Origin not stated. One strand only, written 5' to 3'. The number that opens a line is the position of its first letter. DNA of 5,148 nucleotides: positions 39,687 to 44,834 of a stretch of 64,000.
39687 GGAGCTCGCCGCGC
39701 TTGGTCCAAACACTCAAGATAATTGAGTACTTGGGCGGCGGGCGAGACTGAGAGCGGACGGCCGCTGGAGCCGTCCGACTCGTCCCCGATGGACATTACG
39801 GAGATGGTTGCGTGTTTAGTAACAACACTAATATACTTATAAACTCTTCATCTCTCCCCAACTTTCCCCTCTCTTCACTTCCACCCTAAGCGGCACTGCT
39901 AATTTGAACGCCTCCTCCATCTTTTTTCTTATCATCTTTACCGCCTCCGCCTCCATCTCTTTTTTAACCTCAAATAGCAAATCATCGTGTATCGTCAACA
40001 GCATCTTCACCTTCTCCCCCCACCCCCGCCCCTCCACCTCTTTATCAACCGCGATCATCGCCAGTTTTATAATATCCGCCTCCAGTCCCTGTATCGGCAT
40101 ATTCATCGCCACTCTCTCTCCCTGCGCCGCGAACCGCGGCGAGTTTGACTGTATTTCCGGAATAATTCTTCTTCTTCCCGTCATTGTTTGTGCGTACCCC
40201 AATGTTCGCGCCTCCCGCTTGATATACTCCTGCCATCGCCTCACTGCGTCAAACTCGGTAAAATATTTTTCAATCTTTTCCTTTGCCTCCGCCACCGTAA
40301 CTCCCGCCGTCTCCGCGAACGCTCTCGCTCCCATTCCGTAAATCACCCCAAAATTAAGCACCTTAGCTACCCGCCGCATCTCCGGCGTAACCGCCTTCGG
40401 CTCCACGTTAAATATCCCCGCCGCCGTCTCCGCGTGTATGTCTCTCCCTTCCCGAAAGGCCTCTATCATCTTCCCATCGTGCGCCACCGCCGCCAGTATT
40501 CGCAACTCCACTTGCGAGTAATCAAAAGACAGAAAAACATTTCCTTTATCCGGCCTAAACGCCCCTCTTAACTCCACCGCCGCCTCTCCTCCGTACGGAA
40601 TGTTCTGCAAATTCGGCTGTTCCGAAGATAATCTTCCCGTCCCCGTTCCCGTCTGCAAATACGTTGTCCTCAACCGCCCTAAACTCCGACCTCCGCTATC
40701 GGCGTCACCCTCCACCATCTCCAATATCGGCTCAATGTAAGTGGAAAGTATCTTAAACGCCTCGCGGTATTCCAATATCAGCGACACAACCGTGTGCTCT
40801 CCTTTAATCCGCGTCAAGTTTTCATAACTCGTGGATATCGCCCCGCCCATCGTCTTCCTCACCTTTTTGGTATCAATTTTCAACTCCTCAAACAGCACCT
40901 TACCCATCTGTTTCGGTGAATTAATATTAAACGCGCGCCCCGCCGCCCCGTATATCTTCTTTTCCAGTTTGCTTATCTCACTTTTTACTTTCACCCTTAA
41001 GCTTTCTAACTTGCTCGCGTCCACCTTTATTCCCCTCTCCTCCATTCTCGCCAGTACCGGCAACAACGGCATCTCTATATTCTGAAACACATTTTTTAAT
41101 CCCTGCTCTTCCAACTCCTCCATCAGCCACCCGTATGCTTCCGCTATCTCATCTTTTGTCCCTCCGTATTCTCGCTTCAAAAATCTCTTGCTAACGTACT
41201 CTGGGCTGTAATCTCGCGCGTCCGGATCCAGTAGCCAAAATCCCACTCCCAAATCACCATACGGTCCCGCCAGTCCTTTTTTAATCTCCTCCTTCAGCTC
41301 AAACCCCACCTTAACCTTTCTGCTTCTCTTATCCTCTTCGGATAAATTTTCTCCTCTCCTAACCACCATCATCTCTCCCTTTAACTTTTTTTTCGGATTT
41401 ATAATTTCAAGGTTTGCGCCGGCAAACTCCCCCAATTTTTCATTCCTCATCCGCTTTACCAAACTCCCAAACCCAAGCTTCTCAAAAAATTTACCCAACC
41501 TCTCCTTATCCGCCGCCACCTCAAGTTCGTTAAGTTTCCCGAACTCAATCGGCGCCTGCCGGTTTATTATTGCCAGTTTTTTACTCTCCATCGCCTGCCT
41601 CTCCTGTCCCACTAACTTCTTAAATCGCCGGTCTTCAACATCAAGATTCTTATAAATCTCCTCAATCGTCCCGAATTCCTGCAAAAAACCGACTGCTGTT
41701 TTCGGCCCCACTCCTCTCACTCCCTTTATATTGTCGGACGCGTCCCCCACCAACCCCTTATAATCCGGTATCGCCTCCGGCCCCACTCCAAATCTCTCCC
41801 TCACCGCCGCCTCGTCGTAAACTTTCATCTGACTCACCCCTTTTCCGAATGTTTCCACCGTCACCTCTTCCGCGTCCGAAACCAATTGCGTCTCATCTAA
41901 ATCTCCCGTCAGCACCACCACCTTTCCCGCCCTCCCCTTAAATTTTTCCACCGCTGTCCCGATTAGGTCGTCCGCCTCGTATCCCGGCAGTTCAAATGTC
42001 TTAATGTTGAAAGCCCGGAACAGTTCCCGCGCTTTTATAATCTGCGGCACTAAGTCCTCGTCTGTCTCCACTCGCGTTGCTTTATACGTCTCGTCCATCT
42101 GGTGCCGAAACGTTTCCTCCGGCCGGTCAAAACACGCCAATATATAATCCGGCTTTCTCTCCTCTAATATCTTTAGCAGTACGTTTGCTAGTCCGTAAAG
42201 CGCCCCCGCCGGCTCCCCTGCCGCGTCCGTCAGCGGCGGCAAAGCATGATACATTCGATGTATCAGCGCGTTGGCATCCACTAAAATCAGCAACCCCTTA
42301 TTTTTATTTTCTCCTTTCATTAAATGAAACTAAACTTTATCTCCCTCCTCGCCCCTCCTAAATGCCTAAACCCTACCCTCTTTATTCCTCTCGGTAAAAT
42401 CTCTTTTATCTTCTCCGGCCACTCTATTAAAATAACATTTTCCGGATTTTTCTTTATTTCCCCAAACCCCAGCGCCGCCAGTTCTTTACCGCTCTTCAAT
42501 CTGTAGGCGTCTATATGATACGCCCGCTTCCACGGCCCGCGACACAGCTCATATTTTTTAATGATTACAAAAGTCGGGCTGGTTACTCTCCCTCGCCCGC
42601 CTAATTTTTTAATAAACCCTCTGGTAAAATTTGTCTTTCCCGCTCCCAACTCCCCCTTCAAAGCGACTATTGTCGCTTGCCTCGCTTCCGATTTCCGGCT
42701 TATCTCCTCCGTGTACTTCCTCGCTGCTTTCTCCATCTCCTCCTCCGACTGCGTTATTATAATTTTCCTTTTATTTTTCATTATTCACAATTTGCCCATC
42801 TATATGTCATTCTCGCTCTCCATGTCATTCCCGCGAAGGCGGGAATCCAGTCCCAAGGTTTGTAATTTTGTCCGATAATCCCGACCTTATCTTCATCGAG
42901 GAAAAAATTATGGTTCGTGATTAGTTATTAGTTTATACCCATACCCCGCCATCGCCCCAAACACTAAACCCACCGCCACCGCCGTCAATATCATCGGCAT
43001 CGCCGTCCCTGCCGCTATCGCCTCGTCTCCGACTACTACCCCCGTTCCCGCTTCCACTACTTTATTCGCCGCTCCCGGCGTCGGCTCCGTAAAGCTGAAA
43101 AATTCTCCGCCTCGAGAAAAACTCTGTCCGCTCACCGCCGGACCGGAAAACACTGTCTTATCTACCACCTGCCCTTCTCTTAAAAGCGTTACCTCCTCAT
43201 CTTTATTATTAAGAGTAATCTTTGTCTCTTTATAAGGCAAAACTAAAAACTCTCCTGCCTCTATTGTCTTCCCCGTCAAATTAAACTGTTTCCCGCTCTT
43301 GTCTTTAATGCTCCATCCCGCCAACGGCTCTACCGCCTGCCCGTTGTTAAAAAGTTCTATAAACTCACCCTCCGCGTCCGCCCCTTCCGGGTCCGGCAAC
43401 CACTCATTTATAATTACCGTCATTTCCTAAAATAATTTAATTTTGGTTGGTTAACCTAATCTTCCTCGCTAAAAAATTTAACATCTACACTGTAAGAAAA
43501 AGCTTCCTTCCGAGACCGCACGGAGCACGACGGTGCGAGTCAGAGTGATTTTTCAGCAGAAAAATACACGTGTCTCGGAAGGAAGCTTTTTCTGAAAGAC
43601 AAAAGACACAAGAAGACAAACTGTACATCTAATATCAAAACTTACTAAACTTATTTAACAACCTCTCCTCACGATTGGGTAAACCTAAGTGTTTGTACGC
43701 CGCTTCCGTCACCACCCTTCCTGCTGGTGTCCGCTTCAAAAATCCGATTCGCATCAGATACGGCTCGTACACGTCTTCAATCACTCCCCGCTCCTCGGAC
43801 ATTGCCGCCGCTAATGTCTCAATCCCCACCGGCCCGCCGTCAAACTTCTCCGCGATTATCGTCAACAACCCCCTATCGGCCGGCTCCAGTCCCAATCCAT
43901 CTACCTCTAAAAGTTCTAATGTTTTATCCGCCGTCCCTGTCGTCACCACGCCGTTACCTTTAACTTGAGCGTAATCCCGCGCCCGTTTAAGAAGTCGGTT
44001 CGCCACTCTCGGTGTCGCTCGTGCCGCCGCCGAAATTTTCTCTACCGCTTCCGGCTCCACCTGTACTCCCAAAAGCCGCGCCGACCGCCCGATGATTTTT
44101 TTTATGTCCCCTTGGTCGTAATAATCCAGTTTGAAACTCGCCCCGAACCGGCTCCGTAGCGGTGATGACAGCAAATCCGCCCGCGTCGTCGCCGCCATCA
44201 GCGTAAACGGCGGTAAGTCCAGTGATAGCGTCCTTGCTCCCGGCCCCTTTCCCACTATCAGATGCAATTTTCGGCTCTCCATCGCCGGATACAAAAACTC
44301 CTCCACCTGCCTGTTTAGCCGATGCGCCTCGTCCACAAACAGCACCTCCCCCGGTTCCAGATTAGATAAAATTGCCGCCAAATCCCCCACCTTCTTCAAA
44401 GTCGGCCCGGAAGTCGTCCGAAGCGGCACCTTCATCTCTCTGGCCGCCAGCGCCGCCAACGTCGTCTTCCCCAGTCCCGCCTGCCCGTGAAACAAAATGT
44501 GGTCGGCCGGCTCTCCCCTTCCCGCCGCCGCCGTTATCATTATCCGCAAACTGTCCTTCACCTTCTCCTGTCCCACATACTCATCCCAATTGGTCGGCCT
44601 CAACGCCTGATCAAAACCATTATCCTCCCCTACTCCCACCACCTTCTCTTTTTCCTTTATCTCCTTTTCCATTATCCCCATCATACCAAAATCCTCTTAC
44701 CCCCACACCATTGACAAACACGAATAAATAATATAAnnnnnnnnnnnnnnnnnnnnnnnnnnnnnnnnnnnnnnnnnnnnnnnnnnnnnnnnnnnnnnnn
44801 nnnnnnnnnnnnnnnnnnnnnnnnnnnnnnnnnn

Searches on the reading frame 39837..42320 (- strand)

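Call 60: search_protein_families(library=pfam, proteins=[window:39837-42320:-])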
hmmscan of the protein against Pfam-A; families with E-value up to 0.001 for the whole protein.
window:39837-42320:- (827 aa): 3 families
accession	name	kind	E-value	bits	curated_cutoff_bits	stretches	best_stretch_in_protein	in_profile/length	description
PF00476.26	DNA_pol_A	-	4e-131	437.9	34.3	1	437-823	3-381/381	DNA polymerase family A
PF02739.22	5_3_exonuc_N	-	2.4e-48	164.4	34.3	1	11-178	2-164/164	5'-3' exonuclease, N-terminal resolvase-like domain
PF01367.25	5_3_exonuc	-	5.2e-25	88.2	40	1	179-269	1-92/97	5'-3' exonuclease, C-terminal SAM fold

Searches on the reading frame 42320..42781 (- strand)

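Call 91: search_protein_families(library=pfam, proteins=[window:42320-42781:-], max_evalue=0.001)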
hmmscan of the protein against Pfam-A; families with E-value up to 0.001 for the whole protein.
window:42320-42781:- (153 aa): 1 family
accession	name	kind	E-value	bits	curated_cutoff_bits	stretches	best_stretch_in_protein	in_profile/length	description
PF02367.23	TsaE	-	5e-32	111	26.6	1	11-137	2-117/128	Threonylcarbamoyl adenosine biosynthesis protein TsaE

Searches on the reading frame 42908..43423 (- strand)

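Call 92: search_protein_families(library=pfam, proteins=[window:42908-43423:-], max_evalue=0.001)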
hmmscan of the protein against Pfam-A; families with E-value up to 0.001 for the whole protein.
window:42908-43423:- (171 aa): 1 family
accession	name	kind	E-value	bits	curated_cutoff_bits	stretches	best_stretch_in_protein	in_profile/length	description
PF00932.25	LTD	-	2.4e-15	57.3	34.3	1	2-90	7-105/109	Lamin Tail Domain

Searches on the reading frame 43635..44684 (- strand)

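Call 92: search_protein_families(library=pfam, proteins=[window:43635-44684:-], max_evalue=0.001)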
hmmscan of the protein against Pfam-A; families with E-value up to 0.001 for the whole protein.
window:43635-44684:- (349 aa): 8 families
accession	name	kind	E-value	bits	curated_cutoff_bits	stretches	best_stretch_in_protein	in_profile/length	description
PF05496.18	RuvB_N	-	3.1e-66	222.5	27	1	28-186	1-159/159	Holliday junction DNA helicase RuvB P-loop domain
PF17864.7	AAA_lid_4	-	4.9e-25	87.5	27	1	189-262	1-74/74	RuvB AAA lid domain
PF05491.19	RuvB_C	-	1.4e-22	79.9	24.7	1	264-333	2-71/72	RuvB C-terminal winged helix domain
PF00004.35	AAA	-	1.2e-16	61.8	21.2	1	63-187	1-130/131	ATPase family associated with various cellular activities (AAA)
PF07728.20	AAA_5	-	1e-07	32.5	22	1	62-180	1-139/139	AAA domain (dynein-related subfamily)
PF13401.12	AAA_22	-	0.00014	22.6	27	0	60-84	5-29/130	AAA domain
PF05673.19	DUF815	-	0.00026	20.7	23.8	0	29-118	23-114/249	Protein of unknown function (DUF815)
PF13191.12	AAA_16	-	0.00049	21.1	32.6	0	37-85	3-49/167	AAA ATPase domain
